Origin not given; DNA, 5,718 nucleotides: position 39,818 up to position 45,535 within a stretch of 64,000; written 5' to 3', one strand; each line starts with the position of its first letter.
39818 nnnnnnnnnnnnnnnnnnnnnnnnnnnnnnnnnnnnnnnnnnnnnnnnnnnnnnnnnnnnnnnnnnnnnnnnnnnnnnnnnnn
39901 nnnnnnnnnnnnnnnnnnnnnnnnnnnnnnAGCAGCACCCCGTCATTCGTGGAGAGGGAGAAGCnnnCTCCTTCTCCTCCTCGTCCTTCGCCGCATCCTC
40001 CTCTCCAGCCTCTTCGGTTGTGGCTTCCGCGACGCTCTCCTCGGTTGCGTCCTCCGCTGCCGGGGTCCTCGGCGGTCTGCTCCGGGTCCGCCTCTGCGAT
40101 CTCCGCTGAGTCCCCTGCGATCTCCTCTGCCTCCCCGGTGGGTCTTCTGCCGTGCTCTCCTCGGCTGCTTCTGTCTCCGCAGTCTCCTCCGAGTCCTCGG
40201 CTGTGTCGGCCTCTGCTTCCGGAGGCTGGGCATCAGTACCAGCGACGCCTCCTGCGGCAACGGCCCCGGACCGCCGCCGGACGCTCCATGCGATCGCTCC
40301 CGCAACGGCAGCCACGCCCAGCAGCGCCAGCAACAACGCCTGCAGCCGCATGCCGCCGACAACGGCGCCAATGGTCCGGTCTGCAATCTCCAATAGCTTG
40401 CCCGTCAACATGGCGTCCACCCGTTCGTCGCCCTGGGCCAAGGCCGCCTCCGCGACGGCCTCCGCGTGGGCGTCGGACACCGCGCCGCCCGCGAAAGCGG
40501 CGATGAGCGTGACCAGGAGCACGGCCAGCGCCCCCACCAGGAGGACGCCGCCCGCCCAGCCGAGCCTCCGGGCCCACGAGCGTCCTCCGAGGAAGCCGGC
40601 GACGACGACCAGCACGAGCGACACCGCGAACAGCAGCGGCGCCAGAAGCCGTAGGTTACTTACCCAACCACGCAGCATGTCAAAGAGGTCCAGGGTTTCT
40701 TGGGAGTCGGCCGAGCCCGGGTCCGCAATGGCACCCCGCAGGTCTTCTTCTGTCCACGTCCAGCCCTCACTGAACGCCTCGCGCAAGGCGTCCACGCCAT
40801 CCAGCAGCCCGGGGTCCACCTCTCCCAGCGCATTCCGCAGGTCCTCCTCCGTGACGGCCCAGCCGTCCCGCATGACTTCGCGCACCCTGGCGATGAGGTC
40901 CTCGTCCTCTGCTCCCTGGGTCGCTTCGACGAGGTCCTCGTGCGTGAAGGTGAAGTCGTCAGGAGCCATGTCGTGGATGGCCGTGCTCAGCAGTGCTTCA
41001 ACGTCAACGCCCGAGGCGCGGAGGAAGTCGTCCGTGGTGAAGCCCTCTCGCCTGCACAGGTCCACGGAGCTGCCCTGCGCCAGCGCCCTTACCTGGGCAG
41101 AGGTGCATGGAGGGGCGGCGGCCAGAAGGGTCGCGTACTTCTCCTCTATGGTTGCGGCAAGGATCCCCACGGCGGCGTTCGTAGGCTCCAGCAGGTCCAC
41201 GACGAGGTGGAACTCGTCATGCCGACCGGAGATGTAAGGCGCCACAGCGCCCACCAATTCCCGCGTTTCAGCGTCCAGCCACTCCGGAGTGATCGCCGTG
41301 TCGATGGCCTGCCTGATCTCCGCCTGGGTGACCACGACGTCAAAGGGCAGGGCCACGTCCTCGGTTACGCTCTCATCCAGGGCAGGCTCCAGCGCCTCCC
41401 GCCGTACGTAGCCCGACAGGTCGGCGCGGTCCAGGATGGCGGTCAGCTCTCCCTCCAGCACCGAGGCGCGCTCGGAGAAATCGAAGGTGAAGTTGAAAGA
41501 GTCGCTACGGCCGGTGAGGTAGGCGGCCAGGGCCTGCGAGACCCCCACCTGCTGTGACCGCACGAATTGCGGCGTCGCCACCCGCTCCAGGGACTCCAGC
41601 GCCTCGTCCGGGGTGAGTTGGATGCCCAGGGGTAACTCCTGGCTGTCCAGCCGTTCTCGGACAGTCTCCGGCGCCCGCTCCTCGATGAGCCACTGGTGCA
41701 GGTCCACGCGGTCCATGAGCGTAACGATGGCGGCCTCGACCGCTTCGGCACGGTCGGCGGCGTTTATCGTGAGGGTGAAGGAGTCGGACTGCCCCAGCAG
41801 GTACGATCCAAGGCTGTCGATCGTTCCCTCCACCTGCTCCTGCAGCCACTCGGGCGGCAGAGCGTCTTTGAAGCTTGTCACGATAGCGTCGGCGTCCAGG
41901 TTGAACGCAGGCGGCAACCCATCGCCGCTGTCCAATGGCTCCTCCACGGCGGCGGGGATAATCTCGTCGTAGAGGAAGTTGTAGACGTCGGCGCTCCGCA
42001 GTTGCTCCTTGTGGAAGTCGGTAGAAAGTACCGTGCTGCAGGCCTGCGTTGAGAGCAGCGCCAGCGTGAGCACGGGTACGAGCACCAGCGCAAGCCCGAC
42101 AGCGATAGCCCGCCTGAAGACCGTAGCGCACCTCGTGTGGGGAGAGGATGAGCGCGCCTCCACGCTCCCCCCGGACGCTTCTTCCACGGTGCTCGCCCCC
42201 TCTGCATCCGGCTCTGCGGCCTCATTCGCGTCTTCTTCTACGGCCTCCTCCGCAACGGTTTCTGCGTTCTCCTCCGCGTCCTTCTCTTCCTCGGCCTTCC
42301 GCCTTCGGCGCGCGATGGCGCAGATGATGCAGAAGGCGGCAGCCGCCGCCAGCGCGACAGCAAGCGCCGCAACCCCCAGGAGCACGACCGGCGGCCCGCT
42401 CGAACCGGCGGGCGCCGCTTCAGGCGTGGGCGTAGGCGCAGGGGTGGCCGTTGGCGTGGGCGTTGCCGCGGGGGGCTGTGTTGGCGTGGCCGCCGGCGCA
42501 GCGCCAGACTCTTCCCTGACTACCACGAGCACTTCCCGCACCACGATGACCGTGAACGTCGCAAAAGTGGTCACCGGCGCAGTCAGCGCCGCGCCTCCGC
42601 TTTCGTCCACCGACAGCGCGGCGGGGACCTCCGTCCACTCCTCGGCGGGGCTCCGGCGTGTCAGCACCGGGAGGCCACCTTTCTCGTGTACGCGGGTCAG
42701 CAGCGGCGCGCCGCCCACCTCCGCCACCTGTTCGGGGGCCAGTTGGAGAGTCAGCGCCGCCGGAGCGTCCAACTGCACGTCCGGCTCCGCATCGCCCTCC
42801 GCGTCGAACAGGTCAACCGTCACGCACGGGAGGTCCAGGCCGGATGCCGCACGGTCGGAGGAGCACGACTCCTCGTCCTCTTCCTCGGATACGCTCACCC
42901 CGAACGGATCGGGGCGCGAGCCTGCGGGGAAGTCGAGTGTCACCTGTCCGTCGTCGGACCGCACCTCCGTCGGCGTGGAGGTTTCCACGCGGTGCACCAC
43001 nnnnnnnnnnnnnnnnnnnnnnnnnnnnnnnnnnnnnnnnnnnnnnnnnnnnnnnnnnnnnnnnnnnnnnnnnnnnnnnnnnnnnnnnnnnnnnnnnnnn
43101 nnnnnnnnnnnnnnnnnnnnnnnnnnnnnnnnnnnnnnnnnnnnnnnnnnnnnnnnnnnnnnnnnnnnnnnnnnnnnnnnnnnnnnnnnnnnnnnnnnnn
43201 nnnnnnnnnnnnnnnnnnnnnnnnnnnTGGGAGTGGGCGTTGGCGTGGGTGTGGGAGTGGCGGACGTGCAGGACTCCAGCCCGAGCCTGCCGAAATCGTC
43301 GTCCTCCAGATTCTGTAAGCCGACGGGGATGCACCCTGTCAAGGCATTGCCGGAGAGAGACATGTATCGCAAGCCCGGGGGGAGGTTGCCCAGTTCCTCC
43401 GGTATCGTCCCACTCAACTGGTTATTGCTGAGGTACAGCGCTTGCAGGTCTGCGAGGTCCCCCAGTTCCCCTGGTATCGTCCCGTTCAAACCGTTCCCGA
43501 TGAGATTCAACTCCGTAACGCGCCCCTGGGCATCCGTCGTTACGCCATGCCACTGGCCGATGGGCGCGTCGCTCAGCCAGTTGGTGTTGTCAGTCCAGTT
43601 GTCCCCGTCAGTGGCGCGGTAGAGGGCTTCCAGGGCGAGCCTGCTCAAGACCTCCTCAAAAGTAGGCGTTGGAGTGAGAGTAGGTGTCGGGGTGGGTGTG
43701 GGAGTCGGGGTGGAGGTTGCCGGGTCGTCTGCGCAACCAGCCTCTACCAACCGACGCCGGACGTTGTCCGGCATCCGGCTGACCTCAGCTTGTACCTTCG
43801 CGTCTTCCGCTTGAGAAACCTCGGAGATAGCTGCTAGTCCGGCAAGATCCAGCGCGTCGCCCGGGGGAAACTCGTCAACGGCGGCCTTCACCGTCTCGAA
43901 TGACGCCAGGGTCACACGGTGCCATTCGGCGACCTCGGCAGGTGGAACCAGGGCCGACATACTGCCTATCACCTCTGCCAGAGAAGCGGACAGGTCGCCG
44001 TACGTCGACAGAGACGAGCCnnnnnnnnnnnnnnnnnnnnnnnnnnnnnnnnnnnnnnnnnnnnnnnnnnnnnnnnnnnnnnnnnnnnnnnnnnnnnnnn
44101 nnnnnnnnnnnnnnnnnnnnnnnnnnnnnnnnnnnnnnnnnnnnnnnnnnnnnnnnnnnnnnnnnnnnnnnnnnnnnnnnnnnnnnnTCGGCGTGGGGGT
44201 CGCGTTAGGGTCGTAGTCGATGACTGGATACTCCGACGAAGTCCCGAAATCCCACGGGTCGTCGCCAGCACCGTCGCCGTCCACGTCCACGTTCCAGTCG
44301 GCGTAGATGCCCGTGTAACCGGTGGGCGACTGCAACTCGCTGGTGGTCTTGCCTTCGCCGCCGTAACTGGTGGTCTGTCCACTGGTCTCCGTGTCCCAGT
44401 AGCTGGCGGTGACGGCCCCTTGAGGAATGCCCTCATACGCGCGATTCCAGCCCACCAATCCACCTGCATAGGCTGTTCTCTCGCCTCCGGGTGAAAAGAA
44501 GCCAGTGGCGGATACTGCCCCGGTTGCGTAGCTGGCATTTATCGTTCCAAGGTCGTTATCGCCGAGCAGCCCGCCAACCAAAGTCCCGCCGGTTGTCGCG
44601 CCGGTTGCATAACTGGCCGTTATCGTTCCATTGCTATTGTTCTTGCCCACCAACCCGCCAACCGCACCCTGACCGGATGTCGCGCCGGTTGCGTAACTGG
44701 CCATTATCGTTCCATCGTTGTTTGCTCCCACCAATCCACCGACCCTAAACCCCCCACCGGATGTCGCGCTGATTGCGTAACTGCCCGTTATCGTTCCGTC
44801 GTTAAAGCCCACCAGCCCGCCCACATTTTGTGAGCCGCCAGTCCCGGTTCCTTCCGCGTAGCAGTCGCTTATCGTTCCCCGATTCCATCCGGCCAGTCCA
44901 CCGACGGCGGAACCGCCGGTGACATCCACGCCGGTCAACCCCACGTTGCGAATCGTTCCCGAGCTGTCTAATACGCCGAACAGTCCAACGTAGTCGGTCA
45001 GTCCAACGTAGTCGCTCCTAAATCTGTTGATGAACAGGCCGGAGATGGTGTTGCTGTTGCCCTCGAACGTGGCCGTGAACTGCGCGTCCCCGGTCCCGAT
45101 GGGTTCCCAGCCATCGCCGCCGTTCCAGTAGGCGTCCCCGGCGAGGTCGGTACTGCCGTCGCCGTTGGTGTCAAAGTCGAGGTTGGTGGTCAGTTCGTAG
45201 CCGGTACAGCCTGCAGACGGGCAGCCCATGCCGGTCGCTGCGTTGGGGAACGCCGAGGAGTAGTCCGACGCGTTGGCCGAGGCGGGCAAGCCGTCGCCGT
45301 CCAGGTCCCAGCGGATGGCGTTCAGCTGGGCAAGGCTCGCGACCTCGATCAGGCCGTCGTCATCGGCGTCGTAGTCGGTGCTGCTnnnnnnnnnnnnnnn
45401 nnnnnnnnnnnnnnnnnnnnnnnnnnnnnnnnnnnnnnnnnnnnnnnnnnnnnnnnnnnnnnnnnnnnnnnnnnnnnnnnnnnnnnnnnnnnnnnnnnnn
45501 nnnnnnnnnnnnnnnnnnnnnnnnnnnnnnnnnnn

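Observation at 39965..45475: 1836-aa mosaic mega-protein joining a GLUG/LRR ectodomain to a second polytopic membrane module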

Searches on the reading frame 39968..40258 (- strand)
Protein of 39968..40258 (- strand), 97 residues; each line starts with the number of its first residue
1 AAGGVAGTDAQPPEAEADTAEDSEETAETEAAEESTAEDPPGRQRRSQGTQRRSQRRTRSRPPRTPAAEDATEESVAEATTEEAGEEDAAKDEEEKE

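Call 15: search_protein_families(library=pfam, proteins=[window:39968-40258:-], max_evalue=10)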
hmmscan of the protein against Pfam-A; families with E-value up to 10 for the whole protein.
window:39968-40258:- (97 aa): 0 families

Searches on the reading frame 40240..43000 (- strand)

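Call 16: search_solved_structures(query=window:40240-43000:-, max_evalue=10)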
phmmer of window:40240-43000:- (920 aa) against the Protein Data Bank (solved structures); distinct sequences matched with E-value up to 10: 8.
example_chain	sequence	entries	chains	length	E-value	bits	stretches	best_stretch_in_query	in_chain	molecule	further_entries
8oj6_A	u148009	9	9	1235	0.023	16.4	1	158-218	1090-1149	DNA polymerase catalytic subunit | DNA polymerase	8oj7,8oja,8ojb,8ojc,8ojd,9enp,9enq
2gv9_A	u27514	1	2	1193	0.13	13.9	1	158-218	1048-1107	DNA polymerase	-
8exx_A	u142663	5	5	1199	0.13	13.9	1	158-218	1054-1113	DNA polymerase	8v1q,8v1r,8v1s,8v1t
9yc9_E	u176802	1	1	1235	0.14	13.9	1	158-218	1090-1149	UL30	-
4l3a_A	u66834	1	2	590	0.54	11.9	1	156-198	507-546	Internalin K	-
6u5w_A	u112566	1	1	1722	0.69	11.5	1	167-260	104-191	Fatty acid synthase subunit alpha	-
7luf_A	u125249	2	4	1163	1.2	10.7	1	158-218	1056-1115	DNA polymerase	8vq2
8g4x_C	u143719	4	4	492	4.8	8.8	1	110-185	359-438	Gamma-aminobutyric acid receptor subunit alpha-3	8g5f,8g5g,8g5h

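Call 55: predict_structure(alignment_id=A3)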
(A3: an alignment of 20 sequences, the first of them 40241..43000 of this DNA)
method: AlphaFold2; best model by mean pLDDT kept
length: 920 residues; sequences in the alignment: 20
mean_pLDDT: 71.0   pTM: 0.51
mean pLDDT of the five models: 71.0, 68.0, 66.2, 61.5, 59.3
residues with pLDDT >= 90: 152; 70-90: 473; 50-70: 99; < 50: 196
segments of 3 or more residues with pLDDT < 50: 43-57, 95-104, 106-110, 112-123, 148-290, 911-920
pLDDT, mean of each block of 10 residues (from residue 1): 72 75 80 72 45 46 73 71 73 48 46 40 52 65 59 36 28 28 30 27 27 36 38 41 43 35 29 29 38 67 75 77 75 83 86 70 79 89 87 79 77 85 92 90 86 75 90 92 92 91 92 93 89 86 88 90 91 91 92 89 90 93 89 83 78 85 88 88 86 69 88 92 83 85 81 74 67 76 73 79 74 78 78 65 75 74 79 77 79 79 70 38
secondary structure, 60 per line:
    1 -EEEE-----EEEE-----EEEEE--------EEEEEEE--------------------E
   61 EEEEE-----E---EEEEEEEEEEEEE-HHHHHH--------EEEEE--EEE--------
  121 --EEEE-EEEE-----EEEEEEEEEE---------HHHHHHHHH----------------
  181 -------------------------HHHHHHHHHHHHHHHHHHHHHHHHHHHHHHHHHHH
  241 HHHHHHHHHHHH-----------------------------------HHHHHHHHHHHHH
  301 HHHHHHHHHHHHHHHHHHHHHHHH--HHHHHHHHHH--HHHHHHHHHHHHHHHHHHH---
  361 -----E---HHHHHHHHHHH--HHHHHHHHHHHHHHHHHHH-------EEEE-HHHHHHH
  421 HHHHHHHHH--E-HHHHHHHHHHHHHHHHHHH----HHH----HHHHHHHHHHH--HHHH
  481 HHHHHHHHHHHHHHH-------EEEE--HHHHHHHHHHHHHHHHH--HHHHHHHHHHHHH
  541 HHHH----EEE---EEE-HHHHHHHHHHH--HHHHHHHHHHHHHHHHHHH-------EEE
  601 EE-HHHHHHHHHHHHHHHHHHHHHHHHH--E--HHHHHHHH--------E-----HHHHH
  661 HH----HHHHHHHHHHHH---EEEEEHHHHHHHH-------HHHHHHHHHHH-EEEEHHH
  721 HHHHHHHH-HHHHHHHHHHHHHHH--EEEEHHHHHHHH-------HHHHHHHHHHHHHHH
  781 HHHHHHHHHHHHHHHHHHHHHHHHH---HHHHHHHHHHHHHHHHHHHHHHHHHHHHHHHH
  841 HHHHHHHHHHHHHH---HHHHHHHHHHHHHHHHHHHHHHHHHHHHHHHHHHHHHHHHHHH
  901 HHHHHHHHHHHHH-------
elements in order (helices of 4 or more, strands of 3 or more residues): E2-5 E11-14 E20-24 E33-39 E60-65 E75-87 H89-94 E103-107 E110-112 E123-126 E128-131 E137-146 H156-164 H206-252 H288-324 H327-336 H339-357 H370-380 H383-401 E409-412 H414-429 H434-452 H464-474 H477-495 E503-506 H509-525 H528-544 E549-551 E555-557 H559-569 H572-590 E598-602 H604-628 H634-641 H656-662 H667-678 E682-686 H687-694 H702-712 E714-717 H718-728 H730-744 E747-750 H751-758 H766-805 H809-854 H858-913

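Call 61: fold_search(model_id=the predicted structure, library=pdb)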
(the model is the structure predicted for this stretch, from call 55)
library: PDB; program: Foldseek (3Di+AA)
matches with E <= 10: 348; with E <= 0.001: 0
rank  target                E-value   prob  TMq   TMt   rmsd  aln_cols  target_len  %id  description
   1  9g8k_B                2.8e-02  0.23  0.11  0.13  49.5       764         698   11  Structure of K+-dependent Na+-PPase from Thermotoga maritima in complex with Ca2+ and Etidronate (released 2025-06-04)
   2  9qe0_A                7.1e-02  0.06  0.05  0.04  61.0       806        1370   11  Neobacillus vireti Wadjet-II JetABC dimer (released 2025-06-25)
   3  4av3_B                8.1e-02  0.09  0.07  0.09  44.4       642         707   12  Crystal structure of Thermotoga Maritima sodium pumping membrane integral pyrophosphatase with metal ions in active si (released 2012-08-08)
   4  8y6i_A                8.5e-02  0.08  0.07  0.09  51.5       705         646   12  P-glycoprotein in complex with UIC2 Fab and triple elacridar molecules in nanodisc (released 2024-04-17)
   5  3ud2_A                1.4e-01  0.99  0.11  0.28   6.3       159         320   14  Crystal structure of Selenomethionine ZU5A-ZU5B protein domains of human erythrocyte ankyrin (released 2012-02-22)
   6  6afv_A                1.7e-01  0.08  0.09  0.10  47.9       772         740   12  Proton pyrophosphatase-L555K mutant (released 2019-04-10)
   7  8y6h_A                1.7e-01  0.07  0.08  0.10  52.3       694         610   11  P-glycoprotein in complex with UIC2 Fab and triple elacridar molecules in LMNG detergent (released 2024-04-17)
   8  6z9l_A                1.9e-01  0.07  0.08  0.10  80.5       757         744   12  Enterococcal PrgA (released 2020-09-16)
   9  8t4f_B                2.3e-01  0.08  0.06  0.09  41.7       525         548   12  Transporter associated with antigen processing (TAP) bound to the 9-mer peptide RRYQKSTEL (released 2024-06-19)
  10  8j07_k9               2.6e-01  0.06  0.06  0.02  42.8       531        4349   12  96nm repeat of human respiratory doublet microtubule and associated axonemal complexes (released 2023-07-26)
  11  1qoy                  3.2e-01  0.12  0.07  0.18  46.7       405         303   12  E.coli Hemolysin E (HlyE, ClyA, SheA) (released 2000-01-23)
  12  4phq_C                4.0e-01  0.12  0.07  0.18  48.2       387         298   11  ClyA CC6/264 ox (6-303) (released 2014-09-24)
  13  9e5c_6b               4.4e-01  0.08  0.08  0.03  31.6       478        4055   13  Cryo-EM structure of 96 nm repeat of microtubule doublet from T. brucei flagellum (released 2025-03-12)
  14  6igl_A                4.9e-01  0.03  0.06  0.09  50.5       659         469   11  Crystal Structure of human ETB receptor in complex with IRL1620 (released 2018-11-21)
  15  6yvu_A                5.1e-01  0.02  0.06  0.05  87.4       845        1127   10  Condensin complex from S.cerevisiae ATP-free apo non-engaged state (released 2020-07-15)
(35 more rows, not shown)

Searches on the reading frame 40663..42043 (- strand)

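Call 15: search_protein_families(library=pfam, proteins=[window:40663-42043:-], max_evalue=10)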
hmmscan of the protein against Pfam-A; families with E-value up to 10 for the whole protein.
window:40663-42043:- (460 aa): 1 family
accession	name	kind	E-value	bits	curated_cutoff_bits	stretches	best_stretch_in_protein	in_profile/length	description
PF08383.16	Maf_N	-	0.087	13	27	0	357-377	14-34/34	Maf N-terminal region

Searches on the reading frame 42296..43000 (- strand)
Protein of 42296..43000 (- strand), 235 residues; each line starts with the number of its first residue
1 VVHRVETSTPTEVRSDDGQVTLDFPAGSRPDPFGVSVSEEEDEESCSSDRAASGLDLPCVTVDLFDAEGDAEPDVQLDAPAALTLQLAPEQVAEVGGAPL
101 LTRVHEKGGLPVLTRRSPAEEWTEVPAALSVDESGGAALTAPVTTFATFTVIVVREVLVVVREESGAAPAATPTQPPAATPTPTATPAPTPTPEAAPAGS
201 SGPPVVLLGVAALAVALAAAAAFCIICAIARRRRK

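Call 44: find_homologous_proteins(query=window:42296-43000:-, max_evalue=0.001)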
Query window:42296-43000:- (235 aa): 1 proteins with E <= 0.001 among 8000 candidates.
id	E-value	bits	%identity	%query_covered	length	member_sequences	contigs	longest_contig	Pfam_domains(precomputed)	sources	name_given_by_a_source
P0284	4.0e-107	375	81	98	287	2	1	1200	-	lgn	-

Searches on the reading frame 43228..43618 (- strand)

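Call 15: search_protein_families(library=pfam, proteins=[window:43228-43618:-], max_evalue=10)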
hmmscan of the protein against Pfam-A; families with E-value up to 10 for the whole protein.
window:43228-43618:- (130 aa): 6 families
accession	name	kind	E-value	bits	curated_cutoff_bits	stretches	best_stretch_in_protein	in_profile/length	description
PF00560.39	LRR_1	-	1.6e-13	48.4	20.6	3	58-79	2-23/23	Leucine Rich Repeat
PF13855.12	LRR_8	-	9.3e-08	32.2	27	2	34-68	27-61/61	Leucine rich repeat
PF12799.13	LRR_4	-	1.7e-06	28.5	27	1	34-69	3-37/44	Leucine Rich repeats (2 copies)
PF23211.1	LRR_LRWD1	-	0.06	13.5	28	1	27-78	11-63/190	Leucine-rich repeat and WD repeat-containing protein 1, LRR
PF23598.1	LRR_14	-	0.11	11.6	40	1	47-105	61-114/353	Leucine-rich repeat region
PF24141.1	LRR_ComC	-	0.18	11.9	27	2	59-74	259-274/288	EGF-like domain-containing protein ComC LRR domain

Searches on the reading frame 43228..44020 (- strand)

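Call 60: search_solved_structures(query=window:43228-44020:-, max_evalue=1)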
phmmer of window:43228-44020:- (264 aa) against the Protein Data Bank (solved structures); distinct sequences matched with E-value up to 1: 249 (the best 60 are shown).
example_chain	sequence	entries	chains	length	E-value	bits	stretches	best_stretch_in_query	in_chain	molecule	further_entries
6s6q_A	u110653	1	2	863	2.2e-82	279.9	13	173-238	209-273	LRR receptor-like serine/threonine-protein kinase GSO1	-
4mn8_A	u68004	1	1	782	1e-70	241.6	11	167-238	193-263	LRR receptor-like serine/threonine-protein kinase FLS2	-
5gr8_A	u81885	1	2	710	5.7e-63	216.3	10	171-238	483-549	Leucine-rich repeat receptor-like protein kinase PEPR1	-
5xjo_A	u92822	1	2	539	7.4e-63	215.9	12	151-239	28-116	LRR receptor-like serine/threonine-protein kinase ERL1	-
5xkj_A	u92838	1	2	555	3.5e-62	213.7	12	151-239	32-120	LRR receptor-like serine/threonine-protein kinase ERL1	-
5xjx_K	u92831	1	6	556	3.7e-62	213.6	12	151-239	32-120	LRR receptor-like serine/threonine-protein kinase ERL1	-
5hyx_B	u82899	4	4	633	4.2e-60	206.9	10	168-243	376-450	Probable LRR receptor-like serine/threonine-protein kinase At4g26540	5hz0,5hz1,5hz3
4mna_A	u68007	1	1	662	2.8e-59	204.2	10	156-237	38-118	LRR receptor-like serine/threonine-protein kinase FLS2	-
8yaa_A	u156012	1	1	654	2.8e-58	200.9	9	167-239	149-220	MDIS1-interacting receptor like kinase 2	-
8wei_A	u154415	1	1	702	3.6e-58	200.5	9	167-239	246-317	MALE DISCOVERER 1-INTERACTING RECEPTOR-LIKE KINASE 2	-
8weh_A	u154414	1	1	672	4.1e-58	200.3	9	167-239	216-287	MALE DISCOVERER 1-INTERACTING RECEPTOR-LIKE KINASE 2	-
8wef_A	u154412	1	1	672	4.7e-58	200.1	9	167-239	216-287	MALE DISCOVERER 1-INTERACTING RECEPTOR-LIKE KINASE 2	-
8wec_A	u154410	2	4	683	4.7e-58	200.1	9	167-239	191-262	MDIS1-interacting receptor like kinase 2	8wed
8web_A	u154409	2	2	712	5.3e-58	200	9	167-239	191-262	MDIS1-interacting receptor like kinase 2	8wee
8weg_A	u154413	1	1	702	9.2e-58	199.2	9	167-239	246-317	MALE DISCOVERER 1-INTERACTING RECEPTOR-LIKE KINASE 2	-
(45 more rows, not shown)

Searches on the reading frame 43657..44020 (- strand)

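Call 15: search_protein_families(library=pfam, proteins=[window:43657-44020:-], max_evalue=10)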
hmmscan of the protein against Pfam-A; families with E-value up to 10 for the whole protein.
window:43657-44020:- (121 aa): 1 family
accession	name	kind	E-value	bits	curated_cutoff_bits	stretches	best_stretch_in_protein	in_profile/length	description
PF22618.1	RskA_N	-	0.18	12.5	27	1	57-90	2-35/48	Anti-sigma-K factor RskA, N-terminal domain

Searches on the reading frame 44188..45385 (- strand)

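Call 15: search_protein_families(library=pfam, proteins=[window:44188-45385:-], max_evalue=10)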
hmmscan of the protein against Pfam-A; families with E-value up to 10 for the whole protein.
window:44188-45385:- (399 aa): 1 family
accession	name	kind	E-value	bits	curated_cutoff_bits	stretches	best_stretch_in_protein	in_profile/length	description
PF07581.17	Glug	-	6.9e-16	57.9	20.5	5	157-180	1-26/28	The GLUG motif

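Call 59: search_solved_structures(query=window:44188-45385:-, max_evalue=1)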
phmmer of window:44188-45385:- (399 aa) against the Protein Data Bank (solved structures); distinct sequences matched with E-value up to 1: 0.
